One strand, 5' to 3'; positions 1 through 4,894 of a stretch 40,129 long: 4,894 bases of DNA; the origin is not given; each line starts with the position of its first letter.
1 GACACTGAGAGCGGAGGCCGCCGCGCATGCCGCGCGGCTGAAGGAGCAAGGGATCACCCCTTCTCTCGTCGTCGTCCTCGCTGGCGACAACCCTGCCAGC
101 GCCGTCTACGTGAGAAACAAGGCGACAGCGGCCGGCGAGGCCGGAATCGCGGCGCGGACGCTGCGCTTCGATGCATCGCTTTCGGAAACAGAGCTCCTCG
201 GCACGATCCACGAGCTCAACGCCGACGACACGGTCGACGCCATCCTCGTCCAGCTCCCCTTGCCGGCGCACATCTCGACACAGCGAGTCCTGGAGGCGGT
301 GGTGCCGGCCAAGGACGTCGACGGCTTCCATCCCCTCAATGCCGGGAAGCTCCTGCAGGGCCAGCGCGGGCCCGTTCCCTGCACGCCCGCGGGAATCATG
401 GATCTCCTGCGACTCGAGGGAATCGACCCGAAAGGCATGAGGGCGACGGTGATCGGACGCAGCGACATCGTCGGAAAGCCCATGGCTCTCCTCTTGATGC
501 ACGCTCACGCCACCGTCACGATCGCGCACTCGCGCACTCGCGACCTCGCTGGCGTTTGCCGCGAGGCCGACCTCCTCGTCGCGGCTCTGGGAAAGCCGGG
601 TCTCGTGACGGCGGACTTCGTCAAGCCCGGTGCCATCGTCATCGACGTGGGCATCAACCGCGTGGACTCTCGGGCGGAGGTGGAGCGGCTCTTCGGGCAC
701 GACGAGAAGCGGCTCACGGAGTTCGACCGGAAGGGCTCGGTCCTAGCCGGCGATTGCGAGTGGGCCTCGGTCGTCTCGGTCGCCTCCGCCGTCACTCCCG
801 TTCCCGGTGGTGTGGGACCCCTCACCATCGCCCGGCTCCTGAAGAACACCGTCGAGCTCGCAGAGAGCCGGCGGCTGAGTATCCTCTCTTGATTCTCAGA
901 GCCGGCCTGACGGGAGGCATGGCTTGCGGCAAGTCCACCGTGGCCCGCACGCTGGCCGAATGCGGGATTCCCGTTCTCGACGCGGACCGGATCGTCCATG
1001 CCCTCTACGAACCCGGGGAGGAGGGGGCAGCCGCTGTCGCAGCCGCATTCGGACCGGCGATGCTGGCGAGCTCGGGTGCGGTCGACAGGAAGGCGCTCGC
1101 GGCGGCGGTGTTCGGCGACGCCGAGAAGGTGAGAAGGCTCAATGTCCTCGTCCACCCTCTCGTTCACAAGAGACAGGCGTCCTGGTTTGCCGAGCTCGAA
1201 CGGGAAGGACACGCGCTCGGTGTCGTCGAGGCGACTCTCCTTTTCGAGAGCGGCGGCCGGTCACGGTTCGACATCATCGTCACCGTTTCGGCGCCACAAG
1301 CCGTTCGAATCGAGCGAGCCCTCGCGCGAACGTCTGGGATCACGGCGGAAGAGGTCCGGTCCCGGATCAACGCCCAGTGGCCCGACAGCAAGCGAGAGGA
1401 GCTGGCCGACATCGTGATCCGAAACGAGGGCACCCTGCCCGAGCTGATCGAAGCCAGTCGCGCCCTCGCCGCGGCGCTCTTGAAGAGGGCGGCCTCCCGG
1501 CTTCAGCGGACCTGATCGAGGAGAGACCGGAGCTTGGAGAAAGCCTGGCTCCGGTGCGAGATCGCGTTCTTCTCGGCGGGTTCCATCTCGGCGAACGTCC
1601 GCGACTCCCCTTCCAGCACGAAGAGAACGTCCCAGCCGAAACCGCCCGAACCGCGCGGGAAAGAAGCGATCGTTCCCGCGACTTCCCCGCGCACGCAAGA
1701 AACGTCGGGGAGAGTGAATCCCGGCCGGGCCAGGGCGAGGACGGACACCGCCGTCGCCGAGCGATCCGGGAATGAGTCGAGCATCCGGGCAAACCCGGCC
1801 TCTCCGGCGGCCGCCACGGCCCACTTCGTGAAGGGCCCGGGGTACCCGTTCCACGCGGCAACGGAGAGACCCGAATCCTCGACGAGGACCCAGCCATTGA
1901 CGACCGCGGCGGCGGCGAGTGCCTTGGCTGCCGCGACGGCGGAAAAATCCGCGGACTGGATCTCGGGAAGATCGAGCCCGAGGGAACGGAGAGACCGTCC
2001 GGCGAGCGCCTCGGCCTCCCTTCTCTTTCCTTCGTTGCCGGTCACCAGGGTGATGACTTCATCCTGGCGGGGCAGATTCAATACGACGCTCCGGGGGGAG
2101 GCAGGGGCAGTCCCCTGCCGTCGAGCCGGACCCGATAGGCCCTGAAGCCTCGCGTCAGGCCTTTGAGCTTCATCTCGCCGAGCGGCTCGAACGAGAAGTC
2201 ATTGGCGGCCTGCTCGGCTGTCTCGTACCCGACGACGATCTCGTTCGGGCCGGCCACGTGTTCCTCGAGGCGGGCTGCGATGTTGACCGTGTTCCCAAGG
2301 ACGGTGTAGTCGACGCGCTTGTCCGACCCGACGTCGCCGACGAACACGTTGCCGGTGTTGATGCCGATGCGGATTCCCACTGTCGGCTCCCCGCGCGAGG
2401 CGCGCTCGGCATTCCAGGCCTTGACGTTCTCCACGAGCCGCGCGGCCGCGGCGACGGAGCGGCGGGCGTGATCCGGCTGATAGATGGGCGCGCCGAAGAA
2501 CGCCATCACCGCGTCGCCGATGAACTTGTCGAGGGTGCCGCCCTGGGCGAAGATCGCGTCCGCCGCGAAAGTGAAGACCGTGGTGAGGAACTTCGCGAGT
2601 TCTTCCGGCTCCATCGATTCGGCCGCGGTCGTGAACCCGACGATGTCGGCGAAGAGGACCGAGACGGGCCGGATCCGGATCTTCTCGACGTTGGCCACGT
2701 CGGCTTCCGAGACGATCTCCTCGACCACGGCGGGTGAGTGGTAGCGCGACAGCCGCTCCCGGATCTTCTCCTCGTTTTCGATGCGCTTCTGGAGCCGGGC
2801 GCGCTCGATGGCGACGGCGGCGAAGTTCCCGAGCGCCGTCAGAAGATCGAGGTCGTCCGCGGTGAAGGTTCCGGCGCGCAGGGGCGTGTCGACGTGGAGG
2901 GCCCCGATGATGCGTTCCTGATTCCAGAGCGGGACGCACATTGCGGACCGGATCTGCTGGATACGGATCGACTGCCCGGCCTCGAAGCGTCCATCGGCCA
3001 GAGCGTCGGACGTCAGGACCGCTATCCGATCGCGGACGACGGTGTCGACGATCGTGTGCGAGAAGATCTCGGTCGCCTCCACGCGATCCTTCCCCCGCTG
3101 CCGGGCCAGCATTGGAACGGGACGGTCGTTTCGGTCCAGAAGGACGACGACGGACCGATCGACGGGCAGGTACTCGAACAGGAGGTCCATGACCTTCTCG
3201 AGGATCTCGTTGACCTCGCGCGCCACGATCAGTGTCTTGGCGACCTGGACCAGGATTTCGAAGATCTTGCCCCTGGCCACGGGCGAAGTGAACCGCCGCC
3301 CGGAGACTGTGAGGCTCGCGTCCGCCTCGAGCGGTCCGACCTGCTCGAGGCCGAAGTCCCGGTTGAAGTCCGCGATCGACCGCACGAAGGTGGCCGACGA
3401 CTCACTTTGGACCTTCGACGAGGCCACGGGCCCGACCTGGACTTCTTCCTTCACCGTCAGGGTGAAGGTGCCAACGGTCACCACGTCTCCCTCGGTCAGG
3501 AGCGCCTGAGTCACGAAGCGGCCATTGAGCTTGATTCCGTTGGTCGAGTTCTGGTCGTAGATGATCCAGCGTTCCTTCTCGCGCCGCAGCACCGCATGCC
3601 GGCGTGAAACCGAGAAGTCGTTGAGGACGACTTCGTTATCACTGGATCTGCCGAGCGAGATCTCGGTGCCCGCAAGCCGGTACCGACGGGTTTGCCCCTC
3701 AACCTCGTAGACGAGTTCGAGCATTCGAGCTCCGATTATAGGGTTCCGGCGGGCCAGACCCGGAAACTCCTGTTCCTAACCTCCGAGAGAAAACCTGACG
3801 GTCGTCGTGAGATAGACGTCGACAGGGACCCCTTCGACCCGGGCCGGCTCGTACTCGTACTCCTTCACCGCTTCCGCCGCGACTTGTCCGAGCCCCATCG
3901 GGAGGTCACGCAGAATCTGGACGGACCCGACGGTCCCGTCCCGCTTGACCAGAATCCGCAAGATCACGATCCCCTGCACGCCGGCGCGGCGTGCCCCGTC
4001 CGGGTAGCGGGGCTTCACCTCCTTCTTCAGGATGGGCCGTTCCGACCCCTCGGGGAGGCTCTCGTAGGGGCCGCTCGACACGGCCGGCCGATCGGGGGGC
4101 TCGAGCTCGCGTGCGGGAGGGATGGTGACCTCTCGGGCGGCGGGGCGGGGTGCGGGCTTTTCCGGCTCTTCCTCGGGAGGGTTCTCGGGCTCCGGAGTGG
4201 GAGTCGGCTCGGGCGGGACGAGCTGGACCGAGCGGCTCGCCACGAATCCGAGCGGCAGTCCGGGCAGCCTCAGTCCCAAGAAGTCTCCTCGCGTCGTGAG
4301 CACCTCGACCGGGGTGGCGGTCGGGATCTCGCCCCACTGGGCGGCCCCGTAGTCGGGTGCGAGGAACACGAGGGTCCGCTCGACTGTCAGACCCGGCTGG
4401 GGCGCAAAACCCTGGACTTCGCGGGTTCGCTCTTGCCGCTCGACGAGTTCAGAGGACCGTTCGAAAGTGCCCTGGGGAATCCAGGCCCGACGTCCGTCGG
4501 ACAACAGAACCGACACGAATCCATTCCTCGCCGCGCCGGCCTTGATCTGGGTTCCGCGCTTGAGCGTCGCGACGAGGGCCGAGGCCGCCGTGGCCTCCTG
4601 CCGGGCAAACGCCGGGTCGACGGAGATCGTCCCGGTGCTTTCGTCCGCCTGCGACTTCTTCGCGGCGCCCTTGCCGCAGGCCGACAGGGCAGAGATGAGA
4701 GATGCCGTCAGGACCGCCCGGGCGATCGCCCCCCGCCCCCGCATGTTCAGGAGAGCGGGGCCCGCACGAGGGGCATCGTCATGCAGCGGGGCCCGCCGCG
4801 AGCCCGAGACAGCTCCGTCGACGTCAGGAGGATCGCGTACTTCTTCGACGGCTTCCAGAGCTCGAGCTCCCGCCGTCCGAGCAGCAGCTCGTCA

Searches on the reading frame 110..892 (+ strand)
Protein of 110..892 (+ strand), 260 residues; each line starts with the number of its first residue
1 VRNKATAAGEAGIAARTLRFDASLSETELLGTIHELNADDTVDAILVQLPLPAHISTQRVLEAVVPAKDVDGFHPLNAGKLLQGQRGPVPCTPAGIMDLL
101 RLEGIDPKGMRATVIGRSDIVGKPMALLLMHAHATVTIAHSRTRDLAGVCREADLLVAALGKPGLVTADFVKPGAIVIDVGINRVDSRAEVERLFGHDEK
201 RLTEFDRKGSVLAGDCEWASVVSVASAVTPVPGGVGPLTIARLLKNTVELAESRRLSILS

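Call 9: search_protein_families(library=pfam, proteins=[window:110-892:+], max_evalue=0.0001)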
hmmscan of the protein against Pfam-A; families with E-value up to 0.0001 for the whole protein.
window:110-892:+ (260 aa): 2 families
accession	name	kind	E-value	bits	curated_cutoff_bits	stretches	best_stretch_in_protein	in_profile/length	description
PF02882.25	THF_DHG_CYH_C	-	7.3e-62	207.8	27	1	74-253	1-158/160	Tetrahydrofolate dehydrogenase/cyclohydrolase, NAD(P)-binding domain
PF00763.28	THF_DHG_CYH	-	3.6e-21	76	32.8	1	2-71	46-115/115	Tetrahydrofolate dehydrogenase/cyclohydrolase, catalytic domain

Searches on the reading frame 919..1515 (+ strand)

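Call 49: search_protein_families(library=ncbifam, proteins=[window:919-1515:+], max_evalue=0.00001)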
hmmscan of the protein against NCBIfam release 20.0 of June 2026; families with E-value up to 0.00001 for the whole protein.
window:919-1515:+ (198 aa): 2 families
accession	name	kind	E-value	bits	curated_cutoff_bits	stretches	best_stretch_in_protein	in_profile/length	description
NF002879.0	PRK03333.1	equivalog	2.5e-44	151.9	215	1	1-185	10-191/395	dephospho-CoA kinase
TIGR00152.1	TIGR00152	equivalog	1.3e-40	139.2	65.55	1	2-175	9-181/188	dephospho-CoA kinase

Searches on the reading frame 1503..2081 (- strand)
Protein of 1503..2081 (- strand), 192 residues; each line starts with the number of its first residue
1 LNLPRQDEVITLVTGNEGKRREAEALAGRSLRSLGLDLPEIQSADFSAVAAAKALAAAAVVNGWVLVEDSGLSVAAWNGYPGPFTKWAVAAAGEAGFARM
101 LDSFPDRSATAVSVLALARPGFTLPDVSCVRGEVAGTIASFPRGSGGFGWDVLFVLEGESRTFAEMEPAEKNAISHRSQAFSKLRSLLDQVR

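Call 9: search_protein_families(library=pfam, proteins=[window:1503-2081:-], max_evalue=0.0001)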
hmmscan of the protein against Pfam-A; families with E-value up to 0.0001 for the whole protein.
window:1503-2081:- (192 aa): 1 family
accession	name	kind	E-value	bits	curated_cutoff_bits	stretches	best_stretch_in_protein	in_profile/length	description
PF01725.21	Ham1p_like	-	2.5e-46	158.4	22.5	1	10-185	1-184/186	Ham1 family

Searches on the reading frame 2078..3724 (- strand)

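Call 9: search_protein_families(library=pfam, proteins=[window:2078-3724:-], max_evalue=0.0001)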
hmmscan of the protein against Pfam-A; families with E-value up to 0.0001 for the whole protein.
window:2078-3724:- (548 aa): 6 families
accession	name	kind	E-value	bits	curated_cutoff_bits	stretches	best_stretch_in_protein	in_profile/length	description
PF00211.25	Guanylate_cyc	-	4.1e-27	95.4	21.9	1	349-524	4-173/183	Adenylate and Guanylate cyclase catalytic domain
PF00498.31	FHA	-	3.8e-18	66.1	20.7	1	23-85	2-67/67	FHA domain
PF01590.32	GAF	-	3.3e-17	63.7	22.4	1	171-306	2-133/133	GAF domain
PF16697.10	Yop-YscD_cpl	-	1.8e-16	60.6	33.2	1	11-93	8-92/94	Inner membrane component of T3SS, cytoplasmic domain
PF13185.12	GAF_2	-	1.6e-14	54.7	28.6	1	169-307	2-136/136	GAF domain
PF13492.12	GAF_3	-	4.6e-11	43.7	27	1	171-308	2-129/129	GAF domain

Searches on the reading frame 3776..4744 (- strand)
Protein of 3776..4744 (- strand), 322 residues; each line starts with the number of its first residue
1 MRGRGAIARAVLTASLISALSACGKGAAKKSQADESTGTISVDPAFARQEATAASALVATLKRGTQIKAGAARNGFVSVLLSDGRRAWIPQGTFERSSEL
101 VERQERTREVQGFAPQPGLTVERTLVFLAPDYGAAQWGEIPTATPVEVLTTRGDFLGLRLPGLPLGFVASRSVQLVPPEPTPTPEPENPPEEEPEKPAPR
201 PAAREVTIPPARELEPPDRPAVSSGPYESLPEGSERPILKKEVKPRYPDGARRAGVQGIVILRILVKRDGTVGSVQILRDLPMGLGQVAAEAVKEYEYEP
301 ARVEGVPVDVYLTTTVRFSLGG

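Call 9: search_protein_families(library=pfam, proteins=[window:3776-4744:-], max_evalue=0.0001)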
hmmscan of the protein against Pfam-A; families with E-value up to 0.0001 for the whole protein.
window:3776-4744:- (322 aa): 2 families
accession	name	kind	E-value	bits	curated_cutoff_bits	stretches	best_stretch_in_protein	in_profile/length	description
PF03544.19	TonB_C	-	2.1e-15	57.4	24.6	1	244-320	2-79/79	Gram-negative bacterial TonB protein C-terminal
PF08239.17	SH3_3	-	6.4e-06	26.7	27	0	47-92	5-51/54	Bacterial SH3 domain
